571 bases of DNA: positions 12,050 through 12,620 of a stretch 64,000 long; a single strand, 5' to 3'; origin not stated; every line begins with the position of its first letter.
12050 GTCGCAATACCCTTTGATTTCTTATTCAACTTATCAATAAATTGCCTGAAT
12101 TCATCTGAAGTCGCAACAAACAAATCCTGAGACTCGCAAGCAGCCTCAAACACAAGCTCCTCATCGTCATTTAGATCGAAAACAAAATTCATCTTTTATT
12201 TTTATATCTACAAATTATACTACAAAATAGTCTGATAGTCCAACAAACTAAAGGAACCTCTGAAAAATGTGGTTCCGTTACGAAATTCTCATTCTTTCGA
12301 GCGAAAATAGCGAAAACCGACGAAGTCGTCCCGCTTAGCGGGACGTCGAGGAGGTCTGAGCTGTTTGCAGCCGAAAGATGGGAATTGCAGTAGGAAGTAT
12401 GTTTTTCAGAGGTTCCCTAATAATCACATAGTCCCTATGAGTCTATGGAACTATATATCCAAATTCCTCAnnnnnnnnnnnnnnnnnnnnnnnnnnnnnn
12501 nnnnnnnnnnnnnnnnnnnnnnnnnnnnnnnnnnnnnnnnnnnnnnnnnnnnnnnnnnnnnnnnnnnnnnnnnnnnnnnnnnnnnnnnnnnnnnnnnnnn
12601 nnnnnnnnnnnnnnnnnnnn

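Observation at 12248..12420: Family of roughly 170-nt palindromic intergenic elements: E1 and E2 have 100%-identical arms in opposite orientation 38 kb apart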

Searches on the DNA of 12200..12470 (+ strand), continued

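Call 73: search_with_rna_model(model_id=R1, sources=[L142, L145, L146, L147, L148, L149], max_evalue=1)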
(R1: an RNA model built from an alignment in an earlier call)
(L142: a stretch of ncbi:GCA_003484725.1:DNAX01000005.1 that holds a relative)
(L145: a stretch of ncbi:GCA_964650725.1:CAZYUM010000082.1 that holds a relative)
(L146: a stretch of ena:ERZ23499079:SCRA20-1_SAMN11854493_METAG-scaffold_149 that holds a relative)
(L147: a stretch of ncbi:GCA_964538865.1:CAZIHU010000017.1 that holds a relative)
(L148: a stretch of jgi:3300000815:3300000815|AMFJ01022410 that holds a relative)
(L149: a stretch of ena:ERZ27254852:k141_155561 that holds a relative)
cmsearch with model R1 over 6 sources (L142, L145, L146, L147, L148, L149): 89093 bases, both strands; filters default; matches with E-value up to 1: 2.
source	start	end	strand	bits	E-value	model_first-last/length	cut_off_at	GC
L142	15875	16049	+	183.8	4.6e-45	1-175/175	no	0.35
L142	15875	16049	-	62.8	4.3e-14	1-175/175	no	0.35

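Call 78: search_with_rna_model(model_id=R1, source=window, filters=off, max_evalue=5)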
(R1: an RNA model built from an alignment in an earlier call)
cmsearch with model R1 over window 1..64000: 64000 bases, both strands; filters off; matches with E-value up to 5: 13.
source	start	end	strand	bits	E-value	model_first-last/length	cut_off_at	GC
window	60639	60813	+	183.7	3.4e-45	1-175/175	no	0.35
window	12247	12422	+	177.2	1.6e-43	1-175/175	no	0.46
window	60639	60813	-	62.8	3.2e-14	1-175/175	no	0.35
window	12247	12422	-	56.4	1.4e-12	1-175/175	no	0.46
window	50051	50145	+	14.2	0.089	1-175/175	no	0.49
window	50291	50427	-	13.5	0.13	1-175/175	no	0.39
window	48923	48994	-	13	0.18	1-175/175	no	0.43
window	3283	3328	+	11.5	0.44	1-175/175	no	0.41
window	9343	9398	-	10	1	1-175/175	no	0.34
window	50051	50145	-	9.2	1.6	1-175/175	no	0.49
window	61070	61149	-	7.6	4.3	1-175/175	no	0.39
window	54437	54510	-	7.4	4.8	1-175/175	no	0.27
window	16396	16553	-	7.4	4.9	1-175/175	no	0.47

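Call 83: search_with_rna_model(model_id=R1, sources=[L187, L188, L189, L190, L191], max_evalue=1)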
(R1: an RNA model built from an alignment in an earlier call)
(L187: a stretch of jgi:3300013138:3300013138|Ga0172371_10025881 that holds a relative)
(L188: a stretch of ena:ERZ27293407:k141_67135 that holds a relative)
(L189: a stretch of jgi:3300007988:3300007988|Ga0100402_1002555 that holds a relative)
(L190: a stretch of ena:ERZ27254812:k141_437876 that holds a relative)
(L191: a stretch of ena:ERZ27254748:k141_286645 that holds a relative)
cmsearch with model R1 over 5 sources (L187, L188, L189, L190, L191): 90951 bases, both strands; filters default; matches with E-value up to 1: 0.
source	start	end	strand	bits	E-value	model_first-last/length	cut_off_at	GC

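Call 94: search_dna_similar(query=window:12248-12421:+, collection=plasmids, mode=distant, max_evalue=0.001, max_rows=5)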
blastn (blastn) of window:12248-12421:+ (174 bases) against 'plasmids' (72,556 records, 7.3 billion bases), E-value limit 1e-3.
No match.

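Call 95: search_dna_similar(query=window:12248-12421:+, collection=phages, mode=distant, max_evalue=0.001, max_rows=5)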
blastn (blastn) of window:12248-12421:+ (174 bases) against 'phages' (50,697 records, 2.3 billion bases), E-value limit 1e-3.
No match.
